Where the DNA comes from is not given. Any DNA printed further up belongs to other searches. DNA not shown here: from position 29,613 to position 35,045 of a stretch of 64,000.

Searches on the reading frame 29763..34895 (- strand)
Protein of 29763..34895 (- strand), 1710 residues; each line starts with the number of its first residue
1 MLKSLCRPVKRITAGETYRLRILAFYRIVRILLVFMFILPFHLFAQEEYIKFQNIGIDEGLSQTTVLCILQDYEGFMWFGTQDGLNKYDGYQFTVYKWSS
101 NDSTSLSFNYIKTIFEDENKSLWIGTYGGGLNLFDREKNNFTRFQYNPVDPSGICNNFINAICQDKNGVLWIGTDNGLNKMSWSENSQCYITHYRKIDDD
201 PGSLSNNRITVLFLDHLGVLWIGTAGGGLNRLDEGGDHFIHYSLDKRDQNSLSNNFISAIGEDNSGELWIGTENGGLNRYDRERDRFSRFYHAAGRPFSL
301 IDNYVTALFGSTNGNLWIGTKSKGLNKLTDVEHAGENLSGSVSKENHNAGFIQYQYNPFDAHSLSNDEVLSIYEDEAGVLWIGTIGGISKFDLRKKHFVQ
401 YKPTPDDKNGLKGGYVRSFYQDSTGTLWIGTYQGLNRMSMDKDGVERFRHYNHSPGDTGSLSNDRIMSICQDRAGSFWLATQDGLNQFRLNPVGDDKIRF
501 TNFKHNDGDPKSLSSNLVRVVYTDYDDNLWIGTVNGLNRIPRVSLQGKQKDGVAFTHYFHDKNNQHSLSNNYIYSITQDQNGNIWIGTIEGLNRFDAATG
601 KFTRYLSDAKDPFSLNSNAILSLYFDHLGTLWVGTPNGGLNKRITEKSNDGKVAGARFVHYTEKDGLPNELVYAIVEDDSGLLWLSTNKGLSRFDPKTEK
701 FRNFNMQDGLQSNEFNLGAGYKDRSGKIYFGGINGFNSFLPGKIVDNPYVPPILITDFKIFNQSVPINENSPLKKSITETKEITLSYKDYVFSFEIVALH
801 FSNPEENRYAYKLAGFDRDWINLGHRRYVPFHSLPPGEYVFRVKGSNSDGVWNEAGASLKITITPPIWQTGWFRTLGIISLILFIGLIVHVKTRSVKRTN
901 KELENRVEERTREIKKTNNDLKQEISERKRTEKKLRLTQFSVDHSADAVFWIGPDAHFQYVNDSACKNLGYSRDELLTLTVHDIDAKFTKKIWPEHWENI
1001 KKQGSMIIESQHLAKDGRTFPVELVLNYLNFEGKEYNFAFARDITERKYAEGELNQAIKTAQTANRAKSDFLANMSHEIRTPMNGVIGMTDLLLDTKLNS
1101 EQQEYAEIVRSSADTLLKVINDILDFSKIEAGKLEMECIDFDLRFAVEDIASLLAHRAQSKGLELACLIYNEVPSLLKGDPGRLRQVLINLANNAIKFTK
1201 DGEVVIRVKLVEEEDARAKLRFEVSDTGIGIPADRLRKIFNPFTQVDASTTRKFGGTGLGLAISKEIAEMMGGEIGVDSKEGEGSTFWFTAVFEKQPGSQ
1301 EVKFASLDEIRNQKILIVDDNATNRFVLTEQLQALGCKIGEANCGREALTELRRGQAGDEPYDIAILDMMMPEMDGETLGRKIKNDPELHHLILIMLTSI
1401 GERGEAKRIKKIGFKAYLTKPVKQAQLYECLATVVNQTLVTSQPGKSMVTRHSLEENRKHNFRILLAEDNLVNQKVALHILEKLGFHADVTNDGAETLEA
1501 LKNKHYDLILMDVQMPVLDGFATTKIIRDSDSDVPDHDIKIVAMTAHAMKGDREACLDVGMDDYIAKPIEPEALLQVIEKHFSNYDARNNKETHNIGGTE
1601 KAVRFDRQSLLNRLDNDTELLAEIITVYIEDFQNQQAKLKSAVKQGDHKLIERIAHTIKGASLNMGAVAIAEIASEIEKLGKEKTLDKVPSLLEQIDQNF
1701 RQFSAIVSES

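Call 42: search_protein_families(library=pfam, max_evalue=0.00001, proteins=[window:29763-34895:-])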
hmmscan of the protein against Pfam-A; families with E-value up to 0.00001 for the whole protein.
window:29763-34895:- (1710 aa): 8 families
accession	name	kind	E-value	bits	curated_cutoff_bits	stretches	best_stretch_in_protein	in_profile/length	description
PF07494.17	Reg_prop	-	1.7e-71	227.3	20.4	2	567-589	1-23/24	Two component regulator propeller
PF00072.30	Response_reg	-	1.3e-47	161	30.2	2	1464-1578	1-110/111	Response regulator receiver domain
PF02518.31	HATPase_c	-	1.1e-31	109.9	26.4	1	1179-1291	1-107/111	Histidine kinase-, DNA gyrase B-, and HSP90-like ATPase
PF00512.31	HisKA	-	9.1e-24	83.7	26.9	1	1067-1132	1-66/66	His Kinase A (phospho-acceptor) domain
PF07495.19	Y_Y_Y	-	1.9e-17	63.3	26.6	1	801-863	2-64/65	Y_Y_Y domain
PF01627.28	Hpt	-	1e-13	51.8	24.6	1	1623-1703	1-81/84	Hpt domain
PF23748.1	Beta-prop_LRRK2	-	1.8e-12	47.4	26.9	0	103-140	268-305/359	LRRK2 beta propeller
PF13426.13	PAS_9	-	3.1e-10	40.7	27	1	949-1046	4-103/103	PAS domain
